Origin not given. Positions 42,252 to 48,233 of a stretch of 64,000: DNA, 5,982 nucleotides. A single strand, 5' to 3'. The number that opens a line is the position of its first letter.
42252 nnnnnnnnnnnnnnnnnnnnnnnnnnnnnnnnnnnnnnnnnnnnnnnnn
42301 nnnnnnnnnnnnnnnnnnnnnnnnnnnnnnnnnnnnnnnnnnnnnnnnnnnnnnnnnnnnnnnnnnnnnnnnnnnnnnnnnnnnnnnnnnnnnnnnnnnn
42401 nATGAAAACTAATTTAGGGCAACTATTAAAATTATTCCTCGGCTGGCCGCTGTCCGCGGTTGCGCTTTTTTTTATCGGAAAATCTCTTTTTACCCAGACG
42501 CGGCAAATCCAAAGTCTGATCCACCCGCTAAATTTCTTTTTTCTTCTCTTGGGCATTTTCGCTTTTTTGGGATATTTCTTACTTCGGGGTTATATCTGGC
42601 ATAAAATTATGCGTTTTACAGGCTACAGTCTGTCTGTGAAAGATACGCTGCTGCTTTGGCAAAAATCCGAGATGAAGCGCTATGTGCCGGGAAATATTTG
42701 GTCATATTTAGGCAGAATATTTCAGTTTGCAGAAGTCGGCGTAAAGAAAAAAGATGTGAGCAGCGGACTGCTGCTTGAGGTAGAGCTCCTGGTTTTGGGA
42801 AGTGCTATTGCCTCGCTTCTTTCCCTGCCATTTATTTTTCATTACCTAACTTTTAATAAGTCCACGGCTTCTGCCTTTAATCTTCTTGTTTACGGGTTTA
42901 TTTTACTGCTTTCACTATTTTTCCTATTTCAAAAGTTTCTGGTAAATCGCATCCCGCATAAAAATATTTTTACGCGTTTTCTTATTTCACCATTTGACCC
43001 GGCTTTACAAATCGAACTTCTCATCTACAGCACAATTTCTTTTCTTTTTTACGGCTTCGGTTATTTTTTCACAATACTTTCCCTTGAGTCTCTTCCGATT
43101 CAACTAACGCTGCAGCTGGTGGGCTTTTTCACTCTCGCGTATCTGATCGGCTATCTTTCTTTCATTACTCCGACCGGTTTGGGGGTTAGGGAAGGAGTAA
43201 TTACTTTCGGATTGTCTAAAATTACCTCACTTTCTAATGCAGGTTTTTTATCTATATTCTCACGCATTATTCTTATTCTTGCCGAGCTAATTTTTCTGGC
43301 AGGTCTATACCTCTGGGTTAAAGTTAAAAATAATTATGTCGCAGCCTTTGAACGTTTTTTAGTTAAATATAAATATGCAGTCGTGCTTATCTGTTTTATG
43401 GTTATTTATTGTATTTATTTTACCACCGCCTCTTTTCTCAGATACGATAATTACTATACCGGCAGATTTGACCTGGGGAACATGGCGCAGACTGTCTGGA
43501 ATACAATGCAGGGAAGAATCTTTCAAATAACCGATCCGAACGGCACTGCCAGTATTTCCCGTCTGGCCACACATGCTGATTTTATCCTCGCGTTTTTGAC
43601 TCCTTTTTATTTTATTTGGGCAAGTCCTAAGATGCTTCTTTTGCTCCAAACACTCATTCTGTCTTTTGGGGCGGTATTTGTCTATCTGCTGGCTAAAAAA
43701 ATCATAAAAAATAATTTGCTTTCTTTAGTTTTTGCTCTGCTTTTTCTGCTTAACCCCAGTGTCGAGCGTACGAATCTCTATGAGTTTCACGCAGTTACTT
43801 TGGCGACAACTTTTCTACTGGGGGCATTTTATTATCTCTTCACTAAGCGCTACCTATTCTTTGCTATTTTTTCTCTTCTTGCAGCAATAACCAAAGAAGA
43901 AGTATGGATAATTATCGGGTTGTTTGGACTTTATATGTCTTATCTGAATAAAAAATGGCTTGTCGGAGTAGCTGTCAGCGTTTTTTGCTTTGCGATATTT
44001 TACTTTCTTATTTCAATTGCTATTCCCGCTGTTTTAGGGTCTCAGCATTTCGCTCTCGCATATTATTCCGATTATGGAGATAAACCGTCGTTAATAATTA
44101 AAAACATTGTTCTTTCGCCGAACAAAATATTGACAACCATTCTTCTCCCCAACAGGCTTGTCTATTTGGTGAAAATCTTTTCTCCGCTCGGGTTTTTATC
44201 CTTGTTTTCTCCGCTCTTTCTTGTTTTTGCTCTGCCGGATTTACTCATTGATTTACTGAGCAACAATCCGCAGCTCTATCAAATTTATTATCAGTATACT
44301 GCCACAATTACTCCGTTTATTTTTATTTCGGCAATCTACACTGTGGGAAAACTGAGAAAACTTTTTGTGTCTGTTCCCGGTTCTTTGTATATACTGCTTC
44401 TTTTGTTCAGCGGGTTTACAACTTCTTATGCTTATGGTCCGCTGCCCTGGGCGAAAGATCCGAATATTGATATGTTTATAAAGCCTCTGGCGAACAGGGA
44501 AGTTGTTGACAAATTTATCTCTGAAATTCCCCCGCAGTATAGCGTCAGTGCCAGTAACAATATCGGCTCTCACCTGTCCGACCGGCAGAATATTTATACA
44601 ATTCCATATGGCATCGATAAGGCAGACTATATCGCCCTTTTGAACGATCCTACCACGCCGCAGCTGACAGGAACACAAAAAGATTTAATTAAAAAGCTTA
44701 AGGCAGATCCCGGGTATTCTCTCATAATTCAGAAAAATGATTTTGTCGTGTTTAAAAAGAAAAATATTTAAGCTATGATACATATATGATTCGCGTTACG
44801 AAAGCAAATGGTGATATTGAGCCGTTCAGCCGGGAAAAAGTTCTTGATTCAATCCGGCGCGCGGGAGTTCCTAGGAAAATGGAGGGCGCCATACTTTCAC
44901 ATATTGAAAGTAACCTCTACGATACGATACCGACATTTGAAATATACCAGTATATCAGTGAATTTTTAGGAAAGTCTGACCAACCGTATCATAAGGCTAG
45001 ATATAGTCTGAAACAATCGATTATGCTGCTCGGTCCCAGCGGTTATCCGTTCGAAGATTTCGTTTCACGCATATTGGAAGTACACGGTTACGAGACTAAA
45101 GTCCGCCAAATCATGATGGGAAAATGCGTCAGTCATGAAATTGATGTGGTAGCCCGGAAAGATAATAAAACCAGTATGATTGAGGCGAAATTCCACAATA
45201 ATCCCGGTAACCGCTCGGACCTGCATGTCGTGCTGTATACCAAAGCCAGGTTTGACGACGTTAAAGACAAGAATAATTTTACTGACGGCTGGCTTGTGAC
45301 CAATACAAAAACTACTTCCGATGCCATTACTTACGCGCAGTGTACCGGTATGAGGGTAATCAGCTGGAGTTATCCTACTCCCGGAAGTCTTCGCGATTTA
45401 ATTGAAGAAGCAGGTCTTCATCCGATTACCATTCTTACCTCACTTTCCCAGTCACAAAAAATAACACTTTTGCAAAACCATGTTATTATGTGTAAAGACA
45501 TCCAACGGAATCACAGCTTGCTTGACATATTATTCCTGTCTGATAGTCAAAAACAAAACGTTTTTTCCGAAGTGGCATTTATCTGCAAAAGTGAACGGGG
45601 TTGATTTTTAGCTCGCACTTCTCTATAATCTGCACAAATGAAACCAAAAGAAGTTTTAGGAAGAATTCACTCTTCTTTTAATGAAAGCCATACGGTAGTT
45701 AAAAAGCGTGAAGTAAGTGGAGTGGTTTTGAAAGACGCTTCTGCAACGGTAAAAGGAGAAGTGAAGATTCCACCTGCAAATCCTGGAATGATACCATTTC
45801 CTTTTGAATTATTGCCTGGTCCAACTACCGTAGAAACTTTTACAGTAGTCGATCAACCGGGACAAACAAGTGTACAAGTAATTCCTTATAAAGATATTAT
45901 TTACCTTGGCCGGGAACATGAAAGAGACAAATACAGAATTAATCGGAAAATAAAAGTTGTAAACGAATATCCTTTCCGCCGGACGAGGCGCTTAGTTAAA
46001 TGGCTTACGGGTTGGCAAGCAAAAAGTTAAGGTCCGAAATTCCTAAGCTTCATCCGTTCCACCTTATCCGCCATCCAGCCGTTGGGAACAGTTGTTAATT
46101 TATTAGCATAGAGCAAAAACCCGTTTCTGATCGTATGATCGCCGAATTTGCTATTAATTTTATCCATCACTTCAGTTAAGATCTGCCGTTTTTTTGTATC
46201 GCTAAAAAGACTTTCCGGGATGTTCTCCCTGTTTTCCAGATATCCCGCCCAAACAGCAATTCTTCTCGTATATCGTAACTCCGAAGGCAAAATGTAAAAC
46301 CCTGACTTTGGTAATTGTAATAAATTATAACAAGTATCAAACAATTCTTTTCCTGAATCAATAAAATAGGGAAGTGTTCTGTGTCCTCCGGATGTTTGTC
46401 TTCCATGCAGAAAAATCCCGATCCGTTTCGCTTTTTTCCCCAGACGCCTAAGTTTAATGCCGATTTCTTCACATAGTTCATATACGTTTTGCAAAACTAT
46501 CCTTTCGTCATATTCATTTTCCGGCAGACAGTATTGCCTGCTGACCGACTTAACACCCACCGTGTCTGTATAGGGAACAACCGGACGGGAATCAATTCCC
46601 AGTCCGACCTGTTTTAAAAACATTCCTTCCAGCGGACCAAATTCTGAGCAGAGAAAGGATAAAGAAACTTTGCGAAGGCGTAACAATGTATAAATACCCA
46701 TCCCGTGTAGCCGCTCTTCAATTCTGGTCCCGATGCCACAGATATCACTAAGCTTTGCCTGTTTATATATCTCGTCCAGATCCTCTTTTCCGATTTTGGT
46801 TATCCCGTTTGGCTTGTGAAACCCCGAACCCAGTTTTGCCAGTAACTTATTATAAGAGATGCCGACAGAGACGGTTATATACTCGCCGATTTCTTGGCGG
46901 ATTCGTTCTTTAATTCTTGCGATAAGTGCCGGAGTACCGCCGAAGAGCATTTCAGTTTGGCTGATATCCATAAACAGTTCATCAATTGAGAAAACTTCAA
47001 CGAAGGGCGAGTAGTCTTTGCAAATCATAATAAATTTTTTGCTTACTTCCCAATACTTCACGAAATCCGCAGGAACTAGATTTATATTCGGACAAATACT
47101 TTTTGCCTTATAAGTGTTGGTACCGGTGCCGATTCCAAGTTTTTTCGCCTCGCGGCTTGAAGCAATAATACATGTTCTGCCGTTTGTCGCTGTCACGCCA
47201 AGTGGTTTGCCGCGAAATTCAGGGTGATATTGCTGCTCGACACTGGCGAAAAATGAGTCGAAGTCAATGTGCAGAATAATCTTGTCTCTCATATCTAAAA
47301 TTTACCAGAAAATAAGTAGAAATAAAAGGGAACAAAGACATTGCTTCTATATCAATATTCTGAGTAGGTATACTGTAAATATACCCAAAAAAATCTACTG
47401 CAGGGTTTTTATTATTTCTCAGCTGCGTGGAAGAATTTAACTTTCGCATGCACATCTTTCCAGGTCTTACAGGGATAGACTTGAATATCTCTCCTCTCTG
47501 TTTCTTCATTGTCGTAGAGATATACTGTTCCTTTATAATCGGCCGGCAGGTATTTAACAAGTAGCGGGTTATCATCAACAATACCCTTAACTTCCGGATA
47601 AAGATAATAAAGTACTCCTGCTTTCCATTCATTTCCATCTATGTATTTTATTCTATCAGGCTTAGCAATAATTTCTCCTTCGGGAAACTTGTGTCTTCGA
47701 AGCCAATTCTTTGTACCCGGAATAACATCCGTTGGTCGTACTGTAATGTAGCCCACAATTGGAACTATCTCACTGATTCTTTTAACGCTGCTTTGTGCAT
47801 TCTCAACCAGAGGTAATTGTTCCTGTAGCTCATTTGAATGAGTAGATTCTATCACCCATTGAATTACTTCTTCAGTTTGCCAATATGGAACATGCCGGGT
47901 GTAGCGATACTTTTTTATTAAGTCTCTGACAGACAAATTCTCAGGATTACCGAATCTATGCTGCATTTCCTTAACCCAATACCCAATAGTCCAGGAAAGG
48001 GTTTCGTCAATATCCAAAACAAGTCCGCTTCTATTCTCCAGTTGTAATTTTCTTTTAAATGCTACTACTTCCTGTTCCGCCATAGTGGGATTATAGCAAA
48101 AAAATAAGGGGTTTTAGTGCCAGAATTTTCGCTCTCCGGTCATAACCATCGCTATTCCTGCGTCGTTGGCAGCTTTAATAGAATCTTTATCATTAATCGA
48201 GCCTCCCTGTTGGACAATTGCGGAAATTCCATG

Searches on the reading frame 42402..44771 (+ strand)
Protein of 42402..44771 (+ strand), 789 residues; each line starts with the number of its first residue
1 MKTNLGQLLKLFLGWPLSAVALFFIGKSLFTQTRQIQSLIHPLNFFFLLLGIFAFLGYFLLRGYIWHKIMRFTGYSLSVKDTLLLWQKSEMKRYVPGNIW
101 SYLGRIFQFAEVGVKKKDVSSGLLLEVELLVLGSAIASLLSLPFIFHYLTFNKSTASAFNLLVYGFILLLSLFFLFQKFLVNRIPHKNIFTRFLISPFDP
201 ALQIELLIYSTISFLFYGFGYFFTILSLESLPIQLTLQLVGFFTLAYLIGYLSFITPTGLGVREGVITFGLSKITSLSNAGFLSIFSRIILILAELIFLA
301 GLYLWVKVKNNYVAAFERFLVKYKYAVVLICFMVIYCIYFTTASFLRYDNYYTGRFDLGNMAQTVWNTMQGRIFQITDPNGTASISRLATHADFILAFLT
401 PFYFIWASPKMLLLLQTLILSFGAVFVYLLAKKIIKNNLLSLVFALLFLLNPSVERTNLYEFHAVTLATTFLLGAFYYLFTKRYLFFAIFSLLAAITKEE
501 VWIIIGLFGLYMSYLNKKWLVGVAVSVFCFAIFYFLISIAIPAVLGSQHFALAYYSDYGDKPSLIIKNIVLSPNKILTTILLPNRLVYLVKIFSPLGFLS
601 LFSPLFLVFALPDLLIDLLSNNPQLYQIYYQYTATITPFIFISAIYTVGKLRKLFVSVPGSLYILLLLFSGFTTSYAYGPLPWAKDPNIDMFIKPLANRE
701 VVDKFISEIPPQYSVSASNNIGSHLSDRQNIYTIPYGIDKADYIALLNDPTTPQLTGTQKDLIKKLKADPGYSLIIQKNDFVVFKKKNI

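Call 24: search_protein_families(library=pfam, proteins=[window:42402-44771:+], max_evalue=0.05)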
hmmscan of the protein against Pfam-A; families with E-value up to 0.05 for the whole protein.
window:42402-44771:+ (789 aa): 2 families
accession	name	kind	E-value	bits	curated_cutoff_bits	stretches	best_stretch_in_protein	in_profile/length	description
PF09852.15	DUF2079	-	3.6e-64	218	28.2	1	347-783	1-459/459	Predicted membrane protein (DUF2079)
PF03706.18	LPG_synthase_TM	-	6.5e-09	36.1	33.4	1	14-292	8-295/302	Lysylphosphatidylglycerol synthase TM region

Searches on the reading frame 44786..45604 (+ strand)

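Call 24: search_protein_families(library=pfam, proteins=[window:44786-45604:+], max_evalue=0.05)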
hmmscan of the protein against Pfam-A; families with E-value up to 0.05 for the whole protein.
window:44786-45604:+ (272 aa): 4 families
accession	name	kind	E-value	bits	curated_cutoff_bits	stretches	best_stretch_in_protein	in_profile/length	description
PF04471.18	Mrr_cat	-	2.6e-08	34.4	21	1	85-189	5-103/115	Restriction endonuclease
PF03477.21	ATP-cone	-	2.7e-06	28.2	25.8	1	3-72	2-78/88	ATP cone domain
PF02021.23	UPF0102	-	0.0081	16.9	23.6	1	90-152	2-57/80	Uncharacterised protein family UPF0102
PF09002.17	Card1_endonuc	-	0.011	15.8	26.4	1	112-194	41-119/136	Card1-like, endonuclease domain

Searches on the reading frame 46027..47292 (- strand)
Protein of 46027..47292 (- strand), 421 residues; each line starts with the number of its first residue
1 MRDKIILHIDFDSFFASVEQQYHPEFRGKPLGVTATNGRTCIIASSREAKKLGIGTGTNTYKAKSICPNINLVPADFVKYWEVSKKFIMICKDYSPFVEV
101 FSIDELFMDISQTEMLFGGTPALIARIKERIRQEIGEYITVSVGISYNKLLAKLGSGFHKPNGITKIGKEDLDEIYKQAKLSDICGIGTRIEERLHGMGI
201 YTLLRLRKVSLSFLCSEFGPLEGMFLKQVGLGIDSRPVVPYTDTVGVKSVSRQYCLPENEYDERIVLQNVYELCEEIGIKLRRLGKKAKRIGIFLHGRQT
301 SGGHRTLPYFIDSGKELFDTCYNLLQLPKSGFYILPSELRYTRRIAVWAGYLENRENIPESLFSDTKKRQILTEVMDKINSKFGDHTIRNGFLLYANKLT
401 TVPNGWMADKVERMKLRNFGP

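Call 24: search_protein_families(library=pfam, proteins=[window:46027-47292:-], max_evalue=0.05)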
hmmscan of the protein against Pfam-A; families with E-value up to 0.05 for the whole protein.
window:46027-47292:- (421 aa): 6 families
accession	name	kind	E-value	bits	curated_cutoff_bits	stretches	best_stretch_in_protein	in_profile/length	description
PF00817.25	IMS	-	6.6e-43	146.6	23.2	1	9-156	1-147/148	impB/mucB/samB family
PF11799.13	IMS_C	-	2e-08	35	20.7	1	248-326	2-82/109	impB/mucB/samB family C-terminal domain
PF21999.2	IMS_HHH_1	-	2.2e-06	28.5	27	1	183-234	2-53/53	DNA polymerase-iota, thumb domain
PF13438.11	DUF4113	-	0.0084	16.6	24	1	372-389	3-20/51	Domain of unknown function (DUF4113)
PF11798.14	IMS_HHH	-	0.015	16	24.4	1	180-200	12-32/32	IMS family HHH motif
PF04760.21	IF2_N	-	0.031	14.5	25.3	0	270-296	6-33/53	Translation initiation factor IF-2, N-terminal region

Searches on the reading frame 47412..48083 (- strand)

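Call 24: search_protein_families(library=pfam, proteins=[window:47412-48083:-], max_evalue=0.05)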
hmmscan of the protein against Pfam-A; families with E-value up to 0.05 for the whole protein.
window:47412-48083:- (223 aa): 4 families
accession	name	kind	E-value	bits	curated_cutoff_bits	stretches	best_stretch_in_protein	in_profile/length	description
PF06941.18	NT5C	-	0.00025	21.4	24.8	1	21-139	4-119/180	5' nucleotidase, deoxy (Pyrimidine), cytosolic type C protein (NT5C)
PF24694.1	LNS2_PITM1-3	-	0.0012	19.3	27.7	1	109-158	39-86/124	PITM 1-3, LNS2 domain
PF12976.13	DUF3860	-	0.0076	16.7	27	0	51-134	5-85/93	Domain of Unknown Function with PDB structure (DUF3860)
PF09949.15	APP1_cat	-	0.031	14.7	27.1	0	89-142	36-87/154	Phosphatidate phosphatase APP1, catalytic domain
